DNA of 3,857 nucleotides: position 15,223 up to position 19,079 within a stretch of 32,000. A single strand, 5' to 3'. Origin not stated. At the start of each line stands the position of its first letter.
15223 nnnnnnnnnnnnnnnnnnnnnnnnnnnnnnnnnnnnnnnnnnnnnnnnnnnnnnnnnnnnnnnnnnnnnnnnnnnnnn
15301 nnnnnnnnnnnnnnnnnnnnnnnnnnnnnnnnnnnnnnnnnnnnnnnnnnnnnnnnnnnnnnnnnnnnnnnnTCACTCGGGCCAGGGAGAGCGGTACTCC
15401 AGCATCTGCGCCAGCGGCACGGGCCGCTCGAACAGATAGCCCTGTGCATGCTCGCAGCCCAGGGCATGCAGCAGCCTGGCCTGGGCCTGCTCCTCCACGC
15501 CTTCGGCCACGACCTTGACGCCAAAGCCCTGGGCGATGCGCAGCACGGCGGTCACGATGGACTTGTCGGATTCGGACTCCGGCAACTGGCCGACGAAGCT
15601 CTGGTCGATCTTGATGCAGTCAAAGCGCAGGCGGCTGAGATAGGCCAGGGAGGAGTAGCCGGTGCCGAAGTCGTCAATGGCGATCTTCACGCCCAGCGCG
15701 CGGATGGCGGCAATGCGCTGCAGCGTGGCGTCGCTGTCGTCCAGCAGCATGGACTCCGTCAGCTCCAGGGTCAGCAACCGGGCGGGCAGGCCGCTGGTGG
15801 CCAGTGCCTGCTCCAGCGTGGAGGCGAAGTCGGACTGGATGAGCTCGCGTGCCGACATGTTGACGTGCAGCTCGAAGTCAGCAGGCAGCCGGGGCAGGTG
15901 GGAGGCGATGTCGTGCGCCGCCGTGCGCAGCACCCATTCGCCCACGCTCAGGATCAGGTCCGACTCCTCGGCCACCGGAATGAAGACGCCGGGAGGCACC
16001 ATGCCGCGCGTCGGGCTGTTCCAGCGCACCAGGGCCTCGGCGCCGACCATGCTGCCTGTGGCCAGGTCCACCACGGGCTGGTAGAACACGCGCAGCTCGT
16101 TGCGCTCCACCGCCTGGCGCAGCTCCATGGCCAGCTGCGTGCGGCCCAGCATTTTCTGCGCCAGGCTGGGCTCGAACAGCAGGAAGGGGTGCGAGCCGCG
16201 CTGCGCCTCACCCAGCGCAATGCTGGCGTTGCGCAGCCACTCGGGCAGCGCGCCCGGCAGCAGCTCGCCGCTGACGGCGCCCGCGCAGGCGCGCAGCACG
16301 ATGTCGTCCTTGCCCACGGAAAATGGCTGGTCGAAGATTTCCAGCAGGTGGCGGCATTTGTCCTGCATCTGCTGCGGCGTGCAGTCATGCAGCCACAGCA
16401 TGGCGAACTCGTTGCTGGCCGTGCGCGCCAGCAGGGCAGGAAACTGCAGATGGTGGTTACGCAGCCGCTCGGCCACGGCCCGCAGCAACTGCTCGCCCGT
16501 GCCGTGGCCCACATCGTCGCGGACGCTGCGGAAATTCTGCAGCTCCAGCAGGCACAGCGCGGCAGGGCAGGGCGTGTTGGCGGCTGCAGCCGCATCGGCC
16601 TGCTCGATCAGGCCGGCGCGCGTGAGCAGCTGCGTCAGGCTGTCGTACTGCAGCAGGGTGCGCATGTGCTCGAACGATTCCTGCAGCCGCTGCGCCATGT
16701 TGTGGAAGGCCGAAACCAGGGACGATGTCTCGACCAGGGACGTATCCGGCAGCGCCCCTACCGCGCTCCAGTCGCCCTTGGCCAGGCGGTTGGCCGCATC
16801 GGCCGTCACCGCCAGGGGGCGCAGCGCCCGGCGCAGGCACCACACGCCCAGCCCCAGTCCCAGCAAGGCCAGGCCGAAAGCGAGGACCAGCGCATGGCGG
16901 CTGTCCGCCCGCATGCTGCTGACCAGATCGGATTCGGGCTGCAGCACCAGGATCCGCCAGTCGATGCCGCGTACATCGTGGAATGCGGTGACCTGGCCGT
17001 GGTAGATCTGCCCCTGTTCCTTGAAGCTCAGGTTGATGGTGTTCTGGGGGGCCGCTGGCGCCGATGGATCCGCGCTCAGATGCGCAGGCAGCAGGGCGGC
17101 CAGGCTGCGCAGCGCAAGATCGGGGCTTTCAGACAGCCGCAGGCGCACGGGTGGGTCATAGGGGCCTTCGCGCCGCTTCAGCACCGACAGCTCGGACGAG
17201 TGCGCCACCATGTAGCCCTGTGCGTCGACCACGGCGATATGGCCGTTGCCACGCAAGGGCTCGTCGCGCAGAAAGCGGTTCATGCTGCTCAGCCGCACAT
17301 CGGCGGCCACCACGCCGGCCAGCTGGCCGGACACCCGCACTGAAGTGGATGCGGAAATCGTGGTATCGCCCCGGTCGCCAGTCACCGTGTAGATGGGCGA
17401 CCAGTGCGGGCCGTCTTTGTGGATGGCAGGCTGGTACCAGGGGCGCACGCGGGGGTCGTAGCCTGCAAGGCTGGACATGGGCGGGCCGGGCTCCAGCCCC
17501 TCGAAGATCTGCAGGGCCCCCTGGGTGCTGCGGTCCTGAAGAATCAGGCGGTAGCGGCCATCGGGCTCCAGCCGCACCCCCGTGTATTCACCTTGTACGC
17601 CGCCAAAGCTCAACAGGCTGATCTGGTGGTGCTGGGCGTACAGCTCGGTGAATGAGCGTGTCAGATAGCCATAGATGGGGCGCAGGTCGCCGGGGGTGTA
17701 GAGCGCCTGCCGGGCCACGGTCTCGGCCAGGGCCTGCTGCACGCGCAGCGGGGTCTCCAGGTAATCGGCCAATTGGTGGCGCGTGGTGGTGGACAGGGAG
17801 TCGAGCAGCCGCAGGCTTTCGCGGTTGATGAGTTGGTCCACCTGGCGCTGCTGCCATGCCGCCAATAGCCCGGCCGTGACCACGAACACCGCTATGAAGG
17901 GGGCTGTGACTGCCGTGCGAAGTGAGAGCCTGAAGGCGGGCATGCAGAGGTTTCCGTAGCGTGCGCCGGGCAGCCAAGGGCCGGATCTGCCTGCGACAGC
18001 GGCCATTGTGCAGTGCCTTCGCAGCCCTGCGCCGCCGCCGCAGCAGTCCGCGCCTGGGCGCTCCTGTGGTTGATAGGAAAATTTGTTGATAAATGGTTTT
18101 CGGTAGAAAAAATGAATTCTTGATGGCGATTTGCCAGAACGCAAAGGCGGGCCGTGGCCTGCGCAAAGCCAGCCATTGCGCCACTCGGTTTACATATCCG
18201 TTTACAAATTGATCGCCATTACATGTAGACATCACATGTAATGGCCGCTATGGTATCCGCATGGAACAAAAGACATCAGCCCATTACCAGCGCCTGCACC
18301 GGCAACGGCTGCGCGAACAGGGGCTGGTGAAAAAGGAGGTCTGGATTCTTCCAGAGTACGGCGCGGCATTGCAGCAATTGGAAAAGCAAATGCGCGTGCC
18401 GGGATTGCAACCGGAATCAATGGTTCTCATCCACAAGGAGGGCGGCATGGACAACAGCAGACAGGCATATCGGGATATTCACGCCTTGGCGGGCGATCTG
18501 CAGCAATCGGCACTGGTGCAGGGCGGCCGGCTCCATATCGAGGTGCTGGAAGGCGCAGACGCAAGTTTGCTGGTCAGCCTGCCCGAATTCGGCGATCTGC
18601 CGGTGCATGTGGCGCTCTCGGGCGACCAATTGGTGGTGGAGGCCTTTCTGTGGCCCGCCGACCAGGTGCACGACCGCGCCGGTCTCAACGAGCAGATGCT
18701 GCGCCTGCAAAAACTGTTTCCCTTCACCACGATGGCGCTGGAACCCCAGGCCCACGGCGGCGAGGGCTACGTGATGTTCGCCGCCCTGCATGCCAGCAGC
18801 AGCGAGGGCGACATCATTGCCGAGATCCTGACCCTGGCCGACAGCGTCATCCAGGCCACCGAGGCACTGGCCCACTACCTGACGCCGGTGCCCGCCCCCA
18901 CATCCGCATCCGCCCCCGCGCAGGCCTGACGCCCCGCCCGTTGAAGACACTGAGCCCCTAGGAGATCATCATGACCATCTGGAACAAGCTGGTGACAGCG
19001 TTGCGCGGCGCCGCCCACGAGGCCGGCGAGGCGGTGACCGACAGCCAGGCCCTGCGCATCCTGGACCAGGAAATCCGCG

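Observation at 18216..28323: Five co-oriented genes (YjfI-like, PspA/IM30, YqiJ/NfeD-like, flotillin, 1873-aa AAA+) as one candidate membrane-remodelling machine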

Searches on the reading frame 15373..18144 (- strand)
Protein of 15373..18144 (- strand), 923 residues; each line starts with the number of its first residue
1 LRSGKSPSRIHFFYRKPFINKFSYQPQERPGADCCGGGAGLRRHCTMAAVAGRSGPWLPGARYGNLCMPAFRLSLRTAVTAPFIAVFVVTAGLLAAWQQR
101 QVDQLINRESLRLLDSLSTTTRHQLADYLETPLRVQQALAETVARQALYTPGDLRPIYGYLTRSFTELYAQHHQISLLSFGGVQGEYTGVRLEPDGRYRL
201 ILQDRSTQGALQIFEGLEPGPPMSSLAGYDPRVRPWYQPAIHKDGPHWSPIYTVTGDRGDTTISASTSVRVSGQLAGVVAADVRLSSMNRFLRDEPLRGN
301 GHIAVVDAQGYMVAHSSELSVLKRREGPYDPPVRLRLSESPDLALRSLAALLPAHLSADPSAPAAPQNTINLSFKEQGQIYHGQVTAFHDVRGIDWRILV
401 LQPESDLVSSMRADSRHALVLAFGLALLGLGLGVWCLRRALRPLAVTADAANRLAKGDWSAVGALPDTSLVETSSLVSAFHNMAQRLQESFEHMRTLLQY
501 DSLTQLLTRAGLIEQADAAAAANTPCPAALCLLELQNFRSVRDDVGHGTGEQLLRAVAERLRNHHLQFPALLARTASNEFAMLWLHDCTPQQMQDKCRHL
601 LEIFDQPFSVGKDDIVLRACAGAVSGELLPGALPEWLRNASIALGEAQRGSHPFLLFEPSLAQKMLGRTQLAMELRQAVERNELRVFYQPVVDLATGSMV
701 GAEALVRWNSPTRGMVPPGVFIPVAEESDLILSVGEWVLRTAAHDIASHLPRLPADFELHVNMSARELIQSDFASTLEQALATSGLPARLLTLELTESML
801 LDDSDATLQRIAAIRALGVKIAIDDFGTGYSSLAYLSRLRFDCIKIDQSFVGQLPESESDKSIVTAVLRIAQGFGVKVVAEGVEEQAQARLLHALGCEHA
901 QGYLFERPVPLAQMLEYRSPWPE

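Call 16: search_protein_families(library=pfam, proteins=[window:15373-18144:-], max_evalue=0.001)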
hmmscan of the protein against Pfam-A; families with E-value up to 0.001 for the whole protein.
window:15373-18144:- (923 aa): 5 families
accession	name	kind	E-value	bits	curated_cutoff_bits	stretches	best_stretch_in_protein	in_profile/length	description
PF00563.25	EAL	-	1.8e-75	253.8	31.3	1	674-908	3-236/236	EAL domain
PF00990.26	GGDEF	-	1.3e-17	64.5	23.8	1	499-649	2-156/161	Diguanylate cyclase, GGDEF domain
PF02743.24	dCache_1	-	4.3e-15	56.4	45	1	107-325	4-191/240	Cache domain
PF22673.2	MCP-like_PDC_1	-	6.7e-07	30.2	27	1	228-289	51-112/113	Methyl-accepting chemotaxis protein-like, first PDC sensor domain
PF00672.30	HAMP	-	1.6e-06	28.7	25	1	438-489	4-53/53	HAMP domain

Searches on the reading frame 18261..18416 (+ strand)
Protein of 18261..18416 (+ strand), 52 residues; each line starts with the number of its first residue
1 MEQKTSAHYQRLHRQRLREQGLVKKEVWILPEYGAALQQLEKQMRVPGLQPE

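Call 94: search_protein_families(library=pfam, alignment_id=A7, max_evalue=1)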
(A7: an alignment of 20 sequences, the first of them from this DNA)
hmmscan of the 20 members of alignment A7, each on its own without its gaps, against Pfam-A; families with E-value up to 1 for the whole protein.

A. member 1, seq(52 aa): 1 family
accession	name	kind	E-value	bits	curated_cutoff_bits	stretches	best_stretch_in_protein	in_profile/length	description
PF11455.13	MazE-like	-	0.029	14.8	22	1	13-29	7-23/65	Antitoxin MazE-like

B. families by the number of members that match (of 20 scanned): 6 families
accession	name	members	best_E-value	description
PF11455.13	MazE-like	14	0.0013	Antitoxin MazE-like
PF06821.19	Ser_hydrolase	2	0.052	Serine hydrolase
PF12471.13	GTP_CH_N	1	0.14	GTP cyclohydrolase N terminal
PF24417.1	DUF7549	1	0.19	Family of unknown function (DUF7549)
PF16479.10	DUF5056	1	0.21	Domain of unknown function (DUF5056)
PF22618.1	RskA_N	1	0.49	Anti-sigma-K factor RskA, N-terminal domain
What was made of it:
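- The match to Pfam MazE-like is below the curated cut-off (best E 0.0013, in 14 of 20 segments; call 94).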

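Call 95: search_solved_structures(query=A7, max_evalue=10, show_alignments=3)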
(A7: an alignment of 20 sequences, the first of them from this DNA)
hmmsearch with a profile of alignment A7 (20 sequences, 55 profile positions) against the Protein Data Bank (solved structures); distinct sequences matched with E-value up to 10: 2.
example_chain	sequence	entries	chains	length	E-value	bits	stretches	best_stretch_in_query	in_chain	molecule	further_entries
7cay_A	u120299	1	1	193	0.075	15.8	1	11-38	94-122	ATP-dependent protease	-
6oit_G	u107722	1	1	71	0.61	12.9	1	22-44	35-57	Protein CHROMATIN REMODELING 35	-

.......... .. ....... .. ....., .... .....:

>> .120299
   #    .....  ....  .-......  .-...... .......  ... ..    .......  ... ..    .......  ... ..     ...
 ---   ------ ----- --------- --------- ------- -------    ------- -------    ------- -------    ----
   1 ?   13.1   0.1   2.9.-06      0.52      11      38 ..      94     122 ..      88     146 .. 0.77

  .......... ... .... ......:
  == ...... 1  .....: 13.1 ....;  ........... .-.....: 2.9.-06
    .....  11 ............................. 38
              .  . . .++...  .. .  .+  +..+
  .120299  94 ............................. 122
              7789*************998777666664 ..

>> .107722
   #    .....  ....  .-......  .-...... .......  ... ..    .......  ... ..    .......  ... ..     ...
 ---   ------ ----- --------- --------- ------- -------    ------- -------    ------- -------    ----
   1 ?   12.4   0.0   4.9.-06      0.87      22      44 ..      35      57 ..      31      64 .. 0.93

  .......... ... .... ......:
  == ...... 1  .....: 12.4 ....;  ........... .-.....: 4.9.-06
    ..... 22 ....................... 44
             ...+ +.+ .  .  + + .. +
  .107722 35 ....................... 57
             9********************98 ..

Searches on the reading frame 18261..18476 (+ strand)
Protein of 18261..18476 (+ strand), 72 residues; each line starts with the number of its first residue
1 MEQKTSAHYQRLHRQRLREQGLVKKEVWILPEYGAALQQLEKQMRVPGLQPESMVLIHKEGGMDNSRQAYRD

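Call 24: search_protein_families(library=pfam, proteins=[window:18261-18476:+], max_evalue=10)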
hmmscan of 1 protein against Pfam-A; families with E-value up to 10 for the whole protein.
seq(72 aa): 1 family
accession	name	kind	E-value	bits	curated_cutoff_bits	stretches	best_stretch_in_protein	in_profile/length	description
PF11455.13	MazE-like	-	0.047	14.1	22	1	13-29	7-23/65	Antitoxin MazE-like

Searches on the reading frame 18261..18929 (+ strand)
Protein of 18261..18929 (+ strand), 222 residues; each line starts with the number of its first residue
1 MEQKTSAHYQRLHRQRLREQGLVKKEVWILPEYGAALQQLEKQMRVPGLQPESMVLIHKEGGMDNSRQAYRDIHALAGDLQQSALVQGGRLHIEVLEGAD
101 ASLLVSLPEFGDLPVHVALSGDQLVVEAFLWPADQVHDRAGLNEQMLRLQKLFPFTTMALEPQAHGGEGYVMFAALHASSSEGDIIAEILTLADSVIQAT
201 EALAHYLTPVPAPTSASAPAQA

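Call 3: search_protein_families(library=pfam, proteins=[window:18261-18929:+], max_evalue=0.01)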
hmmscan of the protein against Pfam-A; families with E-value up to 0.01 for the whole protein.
window:18261-18929:+ (222 aa): 1 family
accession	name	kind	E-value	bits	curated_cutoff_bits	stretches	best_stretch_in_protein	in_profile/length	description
PF09938.14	DUF2170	-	1.5e-45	154.7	27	1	71-207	2-137/137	Uncharacterized protein conserved in bacteria (DUF2170)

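Call 6: search_protein_families(library=padloc, proteins=[window:18261-18929:+], max_evalue=0.01)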
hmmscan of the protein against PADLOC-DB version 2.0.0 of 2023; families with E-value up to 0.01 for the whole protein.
window:18261-18929:+ (222 aa): 0 families

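Call 7: search_protein_families(library=ncbifam, proteins=[window:18261-18929:+], max_evalue=0.01)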
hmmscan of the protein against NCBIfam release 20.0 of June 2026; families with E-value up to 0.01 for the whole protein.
window:18261-18929:+ (222 aa): 1 family
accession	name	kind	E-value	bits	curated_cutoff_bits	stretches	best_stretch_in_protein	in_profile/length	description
NF050185.1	BflmRegBacAPseudo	equivalog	4.2e-71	238.6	300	1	1-208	1-203/206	biofilm formation regulator BacA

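Call 45: find_homologous_proteins(query=window:18261-18929:+, max_evalue=0.001)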
Query window:18261-18929:+ (222 aa): 1012 proteins with E <= 0.001 among 2111 candidates; the best 120 are listed.
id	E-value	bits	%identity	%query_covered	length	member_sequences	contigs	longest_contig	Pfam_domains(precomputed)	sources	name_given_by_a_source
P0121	2.7e-137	473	99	100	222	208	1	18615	PF09938.15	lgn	-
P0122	6.3e-131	452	95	100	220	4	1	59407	PF09938.15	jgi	jgi:uncharacterized protein YjfI (DUF2170 family)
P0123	1.5e-114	399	86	97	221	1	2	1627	PF09938.15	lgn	-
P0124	3.6e-112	391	87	95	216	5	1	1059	PF09938.15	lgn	-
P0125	2.4e-111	388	87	95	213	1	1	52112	PF09938.15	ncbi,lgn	-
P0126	5.2e-110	384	85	95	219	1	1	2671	PF09938.15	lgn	-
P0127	1.6e-102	360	80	95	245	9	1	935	PF09938.15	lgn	-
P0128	1.9e-102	359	79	94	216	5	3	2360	PF09938.15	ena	-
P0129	7.6e-102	357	79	94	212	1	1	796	PF09938.15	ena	-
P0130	8.3e-102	357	79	94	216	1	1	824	PF09938.15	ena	-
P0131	5.6e-101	355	80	94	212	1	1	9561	PF09938.15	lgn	-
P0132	7.7e-101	354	76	97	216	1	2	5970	PF09938.15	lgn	-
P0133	8.4e-101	354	80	94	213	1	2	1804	PF09938.15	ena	-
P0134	9.6e-101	354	100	74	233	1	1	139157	PF09938.15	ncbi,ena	-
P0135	5.0e-100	351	78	94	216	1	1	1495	PF09938.15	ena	-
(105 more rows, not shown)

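Call 48: search_protein_families(library=pfam, alignment_id=A1, max_evalue=1)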
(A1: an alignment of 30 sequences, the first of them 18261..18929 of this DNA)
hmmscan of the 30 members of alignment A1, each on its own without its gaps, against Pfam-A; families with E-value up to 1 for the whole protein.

A. member 1, window:18261-18929:+ (222 aa): 2 families
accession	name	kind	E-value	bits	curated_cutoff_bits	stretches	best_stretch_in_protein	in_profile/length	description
PF09938.14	DUF2170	-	1.5e-45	154.7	27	1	71-207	2-137/137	Uncharacterized protein conserved in bacteria (DUF2170)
PF11455.13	MazE-like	-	0.25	11.8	22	1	13-29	7-23/65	Antitoxin MazE-like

B. families by the number of members that match (of 30 scanned): 8 families
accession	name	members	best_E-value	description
PF09938.14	DUF2170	30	3.6e-54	Uncharacterized protein conserved in bacteria (DUF2170)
PF11455.13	MazE-like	10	0.072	Antitoxin MazE-like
PF14777.11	BBIP10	2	0.12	Cilia BBSome complex subunit 10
PF03150.19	CCP_MauG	1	0.0047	Di-haem cytochrome c peroxidase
PF14377.11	UBM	1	0.038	Ubiquitin binding region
PF12796.13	Ank_2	1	0.17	Ankyrin repeats (3 copies)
PF19833.4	RecG_dom3_C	1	0.22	ATP-dependent DNA helicase RecG, domain 3, C-terminal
PF18229.6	GcnA_N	1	0.23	N-acetyl-beta-D-glucosaminidase N-terminal domain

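Call 55: predict_structure(alignment_id=A2)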
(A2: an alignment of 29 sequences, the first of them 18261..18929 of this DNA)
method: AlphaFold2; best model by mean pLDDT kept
length: 222 residues; sequences in the alignment: 29
mean_pLDDT: 77.8   pTM: 0.61
mean pLDDT of the five models: 77.8, 75.4, 74.8, 74.7, 72.9
residues with pLDDT >= 90: 94; 70-90: 64; 50-70: 39; < 50: 25
segments of 3 or more residues with pLDDT < 50: 1-3, 57-66, 212-221
pLDDT, mean of each block of 10 residues (from residue 1): 62 72 54 69 66 48 48 90 92 88 91 91 91 92 89 84 86 91 92 92 87 43 46
secondary structure, 60 per line:
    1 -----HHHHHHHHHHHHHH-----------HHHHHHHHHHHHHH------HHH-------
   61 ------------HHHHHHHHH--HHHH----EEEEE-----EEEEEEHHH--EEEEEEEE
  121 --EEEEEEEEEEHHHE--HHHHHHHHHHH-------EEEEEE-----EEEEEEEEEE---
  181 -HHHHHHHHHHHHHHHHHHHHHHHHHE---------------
elements in order: H6-19 H31-44 H73-81 H84-87 E92-96 E102-107 E113-120 E123-132 H139-149 E157-162 E168-177 H182-206
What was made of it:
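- The AlphaFold2 model of that part is of low confidence (block-mean pLDDT 48-72; call 55).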

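Call 56: search_solved_structures(query=window:18261-18929:+, max_evalue=1, show_alignments=1)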
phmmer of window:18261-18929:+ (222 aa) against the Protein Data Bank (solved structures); distinct sequences matched with E-value up to 1: 3.
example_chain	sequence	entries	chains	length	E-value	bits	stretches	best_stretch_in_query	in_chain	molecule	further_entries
8q8o_A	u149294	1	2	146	1.5e-27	100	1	74-207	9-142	DUF2170 family protein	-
1blx_B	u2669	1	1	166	0.26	14.2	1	91-143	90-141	P19INK4D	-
1ap7_A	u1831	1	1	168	0.27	14.2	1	91-143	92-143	P19-INK4D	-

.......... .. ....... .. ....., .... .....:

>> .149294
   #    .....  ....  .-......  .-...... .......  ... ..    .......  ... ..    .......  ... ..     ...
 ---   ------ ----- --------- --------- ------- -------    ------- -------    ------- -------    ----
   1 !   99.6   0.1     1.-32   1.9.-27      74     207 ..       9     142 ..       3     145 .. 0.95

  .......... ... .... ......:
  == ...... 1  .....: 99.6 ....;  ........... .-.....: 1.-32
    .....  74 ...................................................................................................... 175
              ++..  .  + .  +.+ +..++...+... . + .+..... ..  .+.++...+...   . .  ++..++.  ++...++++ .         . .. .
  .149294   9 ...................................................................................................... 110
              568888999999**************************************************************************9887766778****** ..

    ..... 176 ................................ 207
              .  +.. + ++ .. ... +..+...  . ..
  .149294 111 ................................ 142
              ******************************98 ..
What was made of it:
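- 18435..18449 (+): Internal AAGGAGG Shine-Dalgarno site plus ATG 18447 (Met63, invariant). This is a possible start of a short isoform with the chaperone domain only. The crystallised PA14 BacA (8Q8O, 146 aa) corresponds to this short form (call 56).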

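Call 98: fold_search(model_id=the predicted structure, library=pdb)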
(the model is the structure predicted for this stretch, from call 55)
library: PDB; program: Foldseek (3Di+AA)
matches with E <= 10: 1588; with E <= 0.001: 14
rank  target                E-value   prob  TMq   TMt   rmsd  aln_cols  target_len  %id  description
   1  8q8o_A                3.8e-14  1.00  0.57  0.90   1.8       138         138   43  PA14_16140 protein: the regulator of an operon involved in the biofilm formation in PA14 P. aeruginosa (released 2024-02-28)
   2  8q8o_B                8.3e-14  1.00  0.59  0.93   1.2       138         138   43  PA14_16140 protein: the regulator of an operon involved in the biofilm formation in PA14 P. aeruginosa (released 2024-02-28)
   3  5fr7_A                4.2e-05  1.00  0.43  0.61   3.6       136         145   15  Erwinia amylovora AmyR amylovoran repressor, a member of the YbjN protein family (released 2017-01-18)
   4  5fr7_B                1.0e-04  1.00  0.44  0.63   3.6       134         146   14  Erwinia amylovora AmyR amylovoran repressor, a member of the YbjN protein family (released 2017-01-18)
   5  5frk_B                1.2e-04  1.00  0.42  0.61   3.7       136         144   15  SeMet crystal structure of Erwinia amylovora AmyR amylovoran repressor, a member of the YbjN protein family (released 2017-02-15)
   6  2plg_A                1.2e-04  1.00  0.44  0.61  10.0       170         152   18  Crystal structure of T110839 protein from Synechococcus elongatus (released 2007-05-01)
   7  1xkp_C                1.7e-04  1.00  0.38  0.59   4.5       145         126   16  Crystal structure of the virulence factor YopN in complex with its heterodimeric chaperone SycN-YscB (released 2005-03-22)
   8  6vu7_D                2.5e-04  1.00  0.40  0.59   4.3       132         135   15  Crystal structure of YbjN, a putative transcription regulator from E. coli (released 2020-03-11)
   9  6vu7_C                3.2e-04  1.00  0.42  0.61   3.8       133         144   13  Crystal structure of YbjN, a putative transcription regulator from E. coli (released 2020-03-11)
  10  6vu7_A                3.4e-04  1.00  0.39  0.57   4.1       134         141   13  Crystal structure of YbjN, a putative transcription regulator from E. coli (released 2020-03-11)
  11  1k3s_A                3.8e-04  1.00  0.36  0.66   5.8       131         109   16  Type III Secretion Chaperone SigE (released 2001-11-28)
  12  6vu7_B                3.8e-04  1.00  0.39  0.55   4.3       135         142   12  Crystal structure of YbjN, a putative transcription regulator from E. coli (released 2020-03-11)
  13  1jyo_A                4.8e-04  1.00  0.44  0.69   3.8       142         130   12  Structure of the Salmonella Virulence Effector SptP in Complex with its Secretion Chaperone SicP (released 2001-11-07)
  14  3cxj_A                6.5e-04  1.00  0.38  0.54   5.8       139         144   14  Crystal structure of an uncharacterized protein from Methanothermobacter thermautotrophicus (released 2008-05-13)
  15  3kxy_B                1.4e-03  1.00  0.44  0.69   3.7       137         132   18  Crystal Structure of the ExsC-ExsE Complex (released 2010-06-30)
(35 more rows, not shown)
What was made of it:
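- On CesT/Tir-like (T3SS-type) chaperone fold: The model (pLDDT about 90 in aa 70-210) matches 8Q8O at TMt 0.90-0.93, and also AmyR/YbjN, SicP, ExsC and CesT (calls 55, 98).
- The AlphaFold2 model of the window's BacA superposes on the P. aeruginosa BacA crystal structure 8Q8O (TM-score normalised to the target (TMt) 0.90-0.93; call 98).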
